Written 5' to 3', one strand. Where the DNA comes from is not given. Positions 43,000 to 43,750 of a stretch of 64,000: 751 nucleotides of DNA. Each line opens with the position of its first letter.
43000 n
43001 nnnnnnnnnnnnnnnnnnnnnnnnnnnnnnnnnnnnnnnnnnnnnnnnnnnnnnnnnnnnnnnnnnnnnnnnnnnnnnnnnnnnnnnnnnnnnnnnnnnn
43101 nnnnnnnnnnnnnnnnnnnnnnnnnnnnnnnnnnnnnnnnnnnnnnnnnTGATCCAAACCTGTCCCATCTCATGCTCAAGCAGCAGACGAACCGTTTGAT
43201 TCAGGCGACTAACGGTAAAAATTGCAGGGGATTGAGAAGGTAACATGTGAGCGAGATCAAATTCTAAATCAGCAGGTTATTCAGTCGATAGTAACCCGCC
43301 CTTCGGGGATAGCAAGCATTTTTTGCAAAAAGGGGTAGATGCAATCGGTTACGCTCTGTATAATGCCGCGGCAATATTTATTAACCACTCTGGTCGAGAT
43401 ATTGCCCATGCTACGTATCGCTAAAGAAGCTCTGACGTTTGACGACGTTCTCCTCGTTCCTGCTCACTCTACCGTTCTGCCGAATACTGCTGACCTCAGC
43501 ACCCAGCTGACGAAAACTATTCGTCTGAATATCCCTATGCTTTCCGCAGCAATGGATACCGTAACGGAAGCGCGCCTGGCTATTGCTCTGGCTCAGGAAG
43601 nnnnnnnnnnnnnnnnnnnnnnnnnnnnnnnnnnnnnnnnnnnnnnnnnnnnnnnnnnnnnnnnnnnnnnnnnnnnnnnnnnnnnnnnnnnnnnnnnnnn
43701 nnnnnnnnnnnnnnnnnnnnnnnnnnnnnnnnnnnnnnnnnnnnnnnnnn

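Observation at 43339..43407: guaB promoter with GC-rich discriminator and possible PurR half-operator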

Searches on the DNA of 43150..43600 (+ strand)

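Call 3: search_dna_similar(query=window:43150-43500:+, collection=ecoli_genomes, mode=near, max_rows=8)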
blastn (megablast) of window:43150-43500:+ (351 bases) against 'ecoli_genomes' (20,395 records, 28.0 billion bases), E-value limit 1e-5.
Records with a match: 5426; places in all: 5426; records where one place covers at least 80% of the query: 5426.
Genomes with a match: 5426 of 5426; with a place that covers at least 80% of the query: 5426. Places per genome that has any: lowest 1, median 1, highest 1. On chromosomes: 5426 places; on plasmids: 0.
Best place of each record, by identity: >=99% 4238; 95-99% 1186; 80-90% 2.
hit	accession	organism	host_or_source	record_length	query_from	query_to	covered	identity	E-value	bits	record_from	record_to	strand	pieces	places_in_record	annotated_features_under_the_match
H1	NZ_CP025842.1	Escherichia coli strain 720632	Homo sapiens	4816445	1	351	100%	100.0%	0e+0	649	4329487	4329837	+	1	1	xseA: exodeoxyribonuclease VII large subunit | guaB: IMP dehydrogenase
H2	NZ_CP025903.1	Escherichia coli strain 300709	Homo sapiens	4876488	1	351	100%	100.0%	0e+0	649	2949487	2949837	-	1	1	xseA: exodeoxyribonuclease VII large subunit | guaB: IMP dehydrogenase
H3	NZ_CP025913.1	Escherichia coli strain 203740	Homo sapiens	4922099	1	351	100%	100.0%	0e+0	649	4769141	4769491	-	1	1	xseA: exodeoxyribonuclease VII large subunit | guaB: IMP dehydrogenase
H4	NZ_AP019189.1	Escherichia coli strain M217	Homo sapiens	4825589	1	351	100%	100.0%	0e+0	649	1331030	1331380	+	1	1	xseA: exodeoxyribonuclease VII large subunit | guaB: IMP dehydrogenase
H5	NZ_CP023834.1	Escherichia coli strain 4/2-1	Homo sapiens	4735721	1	351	100%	100.0%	0e+0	649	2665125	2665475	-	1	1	xseA: exodeoxyribonuclease VII large subunit | guaB: IMP dehydrogenase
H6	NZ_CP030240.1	Escherichia coli strain ER1709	-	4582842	1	351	100%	100.0%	0e+0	649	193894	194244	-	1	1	xseA: exodeoxyribonuclease VII large subunit | guaB: IMP dehydrogenase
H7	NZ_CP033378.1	Escherichia coli strain L73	goose anus swab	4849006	1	351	100%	100.0%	0e+0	649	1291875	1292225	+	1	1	xseA: exodeoxyribonuclease VII large subunit | guaB: IMP dehydrogenase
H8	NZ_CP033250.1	Escherichia coli strain ECCHD184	chicken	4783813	1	351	100%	100.0%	0e+0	649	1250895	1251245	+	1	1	xseA: exodeoxyribonuclease VII large subunit | guaB: IMP dehydrogenase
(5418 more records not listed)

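Call 33: search_rna_families(source=window, start=43200, end=43600, threshold=evalue, max_evalue=1)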
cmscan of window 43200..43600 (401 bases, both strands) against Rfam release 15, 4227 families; matches with E-value up to 1: 0.
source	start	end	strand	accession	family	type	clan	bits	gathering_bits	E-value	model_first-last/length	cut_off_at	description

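Call 59: search_dna_similar(query=window:43310-43420:+, collection=ecoli_genomes, mode=near, rows=spread, max_rows=12)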
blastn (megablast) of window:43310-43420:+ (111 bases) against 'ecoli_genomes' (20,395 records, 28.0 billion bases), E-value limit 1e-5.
Records with a match: 5424; places in all: 5424; records where one place covers at least 80% of the query: 5424.
Genomes with a match: 5424 of 5426; with a place that covers at least 80% of the query: 5424. Places per genome that has any: lowest 1, median 1, highest 1. On chromosomes: 5424 places; on plasmids: 0.
Best place of each record, by identity: >=99% 5423; 95-99% 1.
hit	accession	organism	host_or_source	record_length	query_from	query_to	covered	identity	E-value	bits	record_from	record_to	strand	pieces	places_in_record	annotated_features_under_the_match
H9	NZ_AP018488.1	Escherichia coli O157:H7 strain PV15-279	Homo sapiens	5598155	1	111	100%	100.0%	2e-50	206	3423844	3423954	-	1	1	guaB: IMP dehydrogenase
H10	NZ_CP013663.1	Escherichia coli strain GB089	ground beef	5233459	1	111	100%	100.0%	2e-50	206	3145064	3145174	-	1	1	guaB: IMP dehydrogenase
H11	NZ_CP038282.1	Escherichia coli O157:H7 strain F8492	beef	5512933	1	111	100%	100.0%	2e-50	206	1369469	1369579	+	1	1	guaB: IMP dehydrogenase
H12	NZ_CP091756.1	Escherichia coli strain LC-1302-2020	Homo sapiens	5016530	1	111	100%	100.0%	2e-50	206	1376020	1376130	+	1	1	guaB: IMP dehydrogenase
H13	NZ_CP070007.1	Escherichia coli strain FDAARGOS_1288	Homo sapiens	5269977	1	111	100%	100.0%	2e-50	206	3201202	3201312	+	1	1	guaB: IMP dehydrogenase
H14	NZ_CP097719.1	Escherichia coli strain MS1679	Chicken lung (Gallus gallus)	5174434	1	111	100%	100.0%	2e-50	206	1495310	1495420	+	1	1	guaB: IMP dehydrogenase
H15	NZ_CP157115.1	Escherichia coli strain UTME-8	Sus scrofa domesticus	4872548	1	111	100%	100.0%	2e-50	206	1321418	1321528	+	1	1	guaB: IMP dehydrogenase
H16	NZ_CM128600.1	Escherichia coli strain E400634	Homo sapiens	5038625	1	111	100%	100.0%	2e-50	206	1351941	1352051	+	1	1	guaB: IMP dehydrogenase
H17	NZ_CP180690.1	Escherichia coli strain CUPS03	Carcass swab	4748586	1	111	100%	100.0%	2e-50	206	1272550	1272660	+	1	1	guaB: IMP dehydrogenase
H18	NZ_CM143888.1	Escherichia coli strain E30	Homo sapiens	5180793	1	111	100%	100.0%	2e-50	206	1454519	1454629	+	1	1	guaB: IMP dehydrogenase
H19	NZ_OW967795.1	Escherichia coli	Homo sapiens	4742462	1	111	100%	100.0%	2e-50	206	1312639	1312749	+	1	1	guaB: IMP dehydrogenase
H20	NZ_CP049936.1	Escherichia coli strain JL05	milk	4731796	1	111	100%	98.2%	2e-46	193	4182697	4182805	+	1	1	guaB: IMP dehydrogenase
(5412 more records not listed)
